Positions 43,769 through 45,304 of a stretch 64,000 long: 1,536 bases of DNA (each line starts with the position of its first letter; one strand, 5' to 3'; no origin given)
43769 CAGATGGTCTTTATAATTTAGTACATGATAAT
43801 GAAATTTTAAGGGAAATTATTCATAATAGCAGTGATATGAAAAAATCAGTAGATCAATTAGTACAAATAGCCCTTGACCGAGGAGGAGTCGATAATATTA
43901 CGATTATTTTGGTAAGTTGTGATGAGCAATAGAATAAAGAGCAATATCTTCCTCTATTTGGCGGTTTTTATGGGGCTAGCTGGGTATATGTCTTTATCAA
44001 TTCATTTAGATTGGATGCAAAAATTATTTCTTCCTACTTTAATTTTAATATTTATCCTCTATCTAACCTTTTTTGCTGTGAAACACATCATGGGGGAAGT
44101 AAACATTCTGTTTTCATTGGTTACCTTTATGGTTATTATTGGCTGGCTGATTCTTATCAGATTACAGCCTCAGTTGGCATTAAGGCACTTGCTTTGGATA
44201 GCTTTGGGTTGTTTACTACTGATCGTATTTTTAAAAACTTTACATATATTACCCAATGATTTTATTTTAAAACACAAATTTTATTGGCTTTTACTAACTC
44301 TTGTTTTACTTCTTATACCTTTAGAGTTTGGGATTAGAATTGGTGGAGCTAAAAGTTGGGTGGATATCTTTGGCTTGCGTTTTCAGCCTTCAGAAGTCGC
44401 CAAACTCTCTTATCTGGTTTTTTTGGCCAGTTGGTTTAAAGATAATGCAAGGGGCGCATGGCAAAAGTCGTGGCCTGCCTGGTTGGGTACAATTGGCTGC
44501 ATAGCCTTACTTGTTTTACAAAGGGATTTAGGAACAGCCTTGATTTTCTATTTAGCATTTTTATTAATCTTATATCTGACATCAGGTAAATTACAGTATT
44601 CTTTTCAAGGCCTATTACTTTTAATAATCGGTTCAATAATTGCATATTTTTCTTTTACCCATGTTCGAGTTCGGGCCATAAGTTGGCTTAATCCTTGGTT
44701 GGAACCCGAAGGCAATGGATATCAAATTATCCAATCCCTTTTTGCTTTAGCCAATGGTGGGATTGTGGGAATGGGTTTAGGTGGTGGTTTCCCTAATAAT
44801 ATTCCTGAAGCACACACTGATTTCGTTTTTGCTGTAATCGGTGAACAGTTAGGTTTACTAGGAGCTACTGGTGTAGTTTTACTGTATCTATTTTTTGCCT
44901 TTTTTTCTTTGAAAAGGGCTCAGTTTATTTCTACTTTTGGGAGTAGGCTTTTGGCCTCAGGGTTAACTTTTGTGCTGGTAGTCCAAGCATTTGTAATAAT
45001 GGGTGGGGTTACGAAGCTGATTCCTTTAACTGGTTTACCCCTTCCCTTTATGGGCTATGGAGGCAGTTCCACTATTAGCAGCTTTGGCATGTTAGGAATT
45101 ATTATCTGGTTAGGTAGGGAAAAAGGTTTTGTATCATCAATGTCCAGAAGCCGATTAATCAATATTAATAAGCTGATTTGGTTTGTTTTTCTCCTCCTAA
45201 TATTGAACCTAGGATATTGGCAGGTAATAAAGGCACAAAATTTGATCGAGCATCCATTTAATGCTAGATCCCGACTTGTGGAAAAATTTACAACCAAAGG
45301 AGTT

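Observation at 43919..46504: SEDS polymerase and its class B PBP partner fused into one 861-aa protein inside the stp-pknB cluster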

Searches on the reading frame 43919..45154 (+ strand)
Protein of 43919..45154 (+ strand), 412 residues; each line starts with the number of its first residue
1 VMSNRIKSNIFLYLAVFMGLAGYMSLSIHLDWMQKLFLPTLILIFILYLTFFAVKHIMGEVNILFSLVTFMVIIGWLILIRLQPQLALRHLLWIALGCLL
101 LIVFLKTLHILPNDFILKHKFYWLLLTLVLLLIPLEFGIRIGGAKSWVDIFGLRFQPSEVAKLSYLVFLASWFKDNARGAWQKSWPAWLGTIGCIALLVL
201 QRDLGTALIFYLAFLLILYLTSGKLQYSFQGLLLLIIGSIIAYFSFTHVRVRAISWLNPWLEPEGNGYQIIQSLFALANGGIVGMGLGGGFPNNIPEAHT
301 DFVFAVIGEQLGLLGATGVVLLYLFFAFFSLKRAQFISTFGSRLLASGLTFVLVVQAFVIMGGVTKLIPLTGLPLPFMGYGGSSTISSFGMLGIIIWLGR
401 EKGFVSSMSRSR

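Call 26: search_solved_structures(query=window:43919-45154:+, max_evalue=1e-20, show_alignments=4)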
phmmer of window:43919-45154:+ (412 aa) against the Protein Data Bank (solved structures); distinct sequences matched with E-value up to 1e-20: 7.
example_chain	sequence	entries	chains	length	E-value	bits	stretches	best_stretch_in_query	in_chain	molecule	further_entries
8tj3_B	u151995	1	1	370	3e-36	128.9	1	63-400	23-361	Peptidoglycan glycosyltransferase MrdB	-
25hr_A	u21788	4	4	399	1.3e-35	126.8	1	87-399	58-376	Probable peptidoglycan glycosyltransferase FtsW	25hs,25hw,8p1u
8bh1_A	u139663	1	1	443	1.5e-35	126.6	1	87-399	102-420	Probable peptidoglycan glycosyltransferase FtsW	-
6bar_A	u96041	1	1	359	1.2e-34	123.7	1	66-401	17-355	Rod shape determining protein RodA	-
6pl5_A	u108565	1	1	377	1.4e-34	123.4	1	66-401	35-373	Peptidoglycan glycosyltransferase RodA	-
6bas_A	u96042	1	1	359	2.2e-33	119.5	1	66-401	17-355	Peptidoglycan glycosyltransferase RodA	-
6pl6_A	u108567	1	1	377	2.6e-33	119.2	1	66-401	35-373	Peptidoglycan glycosyltransferase RodA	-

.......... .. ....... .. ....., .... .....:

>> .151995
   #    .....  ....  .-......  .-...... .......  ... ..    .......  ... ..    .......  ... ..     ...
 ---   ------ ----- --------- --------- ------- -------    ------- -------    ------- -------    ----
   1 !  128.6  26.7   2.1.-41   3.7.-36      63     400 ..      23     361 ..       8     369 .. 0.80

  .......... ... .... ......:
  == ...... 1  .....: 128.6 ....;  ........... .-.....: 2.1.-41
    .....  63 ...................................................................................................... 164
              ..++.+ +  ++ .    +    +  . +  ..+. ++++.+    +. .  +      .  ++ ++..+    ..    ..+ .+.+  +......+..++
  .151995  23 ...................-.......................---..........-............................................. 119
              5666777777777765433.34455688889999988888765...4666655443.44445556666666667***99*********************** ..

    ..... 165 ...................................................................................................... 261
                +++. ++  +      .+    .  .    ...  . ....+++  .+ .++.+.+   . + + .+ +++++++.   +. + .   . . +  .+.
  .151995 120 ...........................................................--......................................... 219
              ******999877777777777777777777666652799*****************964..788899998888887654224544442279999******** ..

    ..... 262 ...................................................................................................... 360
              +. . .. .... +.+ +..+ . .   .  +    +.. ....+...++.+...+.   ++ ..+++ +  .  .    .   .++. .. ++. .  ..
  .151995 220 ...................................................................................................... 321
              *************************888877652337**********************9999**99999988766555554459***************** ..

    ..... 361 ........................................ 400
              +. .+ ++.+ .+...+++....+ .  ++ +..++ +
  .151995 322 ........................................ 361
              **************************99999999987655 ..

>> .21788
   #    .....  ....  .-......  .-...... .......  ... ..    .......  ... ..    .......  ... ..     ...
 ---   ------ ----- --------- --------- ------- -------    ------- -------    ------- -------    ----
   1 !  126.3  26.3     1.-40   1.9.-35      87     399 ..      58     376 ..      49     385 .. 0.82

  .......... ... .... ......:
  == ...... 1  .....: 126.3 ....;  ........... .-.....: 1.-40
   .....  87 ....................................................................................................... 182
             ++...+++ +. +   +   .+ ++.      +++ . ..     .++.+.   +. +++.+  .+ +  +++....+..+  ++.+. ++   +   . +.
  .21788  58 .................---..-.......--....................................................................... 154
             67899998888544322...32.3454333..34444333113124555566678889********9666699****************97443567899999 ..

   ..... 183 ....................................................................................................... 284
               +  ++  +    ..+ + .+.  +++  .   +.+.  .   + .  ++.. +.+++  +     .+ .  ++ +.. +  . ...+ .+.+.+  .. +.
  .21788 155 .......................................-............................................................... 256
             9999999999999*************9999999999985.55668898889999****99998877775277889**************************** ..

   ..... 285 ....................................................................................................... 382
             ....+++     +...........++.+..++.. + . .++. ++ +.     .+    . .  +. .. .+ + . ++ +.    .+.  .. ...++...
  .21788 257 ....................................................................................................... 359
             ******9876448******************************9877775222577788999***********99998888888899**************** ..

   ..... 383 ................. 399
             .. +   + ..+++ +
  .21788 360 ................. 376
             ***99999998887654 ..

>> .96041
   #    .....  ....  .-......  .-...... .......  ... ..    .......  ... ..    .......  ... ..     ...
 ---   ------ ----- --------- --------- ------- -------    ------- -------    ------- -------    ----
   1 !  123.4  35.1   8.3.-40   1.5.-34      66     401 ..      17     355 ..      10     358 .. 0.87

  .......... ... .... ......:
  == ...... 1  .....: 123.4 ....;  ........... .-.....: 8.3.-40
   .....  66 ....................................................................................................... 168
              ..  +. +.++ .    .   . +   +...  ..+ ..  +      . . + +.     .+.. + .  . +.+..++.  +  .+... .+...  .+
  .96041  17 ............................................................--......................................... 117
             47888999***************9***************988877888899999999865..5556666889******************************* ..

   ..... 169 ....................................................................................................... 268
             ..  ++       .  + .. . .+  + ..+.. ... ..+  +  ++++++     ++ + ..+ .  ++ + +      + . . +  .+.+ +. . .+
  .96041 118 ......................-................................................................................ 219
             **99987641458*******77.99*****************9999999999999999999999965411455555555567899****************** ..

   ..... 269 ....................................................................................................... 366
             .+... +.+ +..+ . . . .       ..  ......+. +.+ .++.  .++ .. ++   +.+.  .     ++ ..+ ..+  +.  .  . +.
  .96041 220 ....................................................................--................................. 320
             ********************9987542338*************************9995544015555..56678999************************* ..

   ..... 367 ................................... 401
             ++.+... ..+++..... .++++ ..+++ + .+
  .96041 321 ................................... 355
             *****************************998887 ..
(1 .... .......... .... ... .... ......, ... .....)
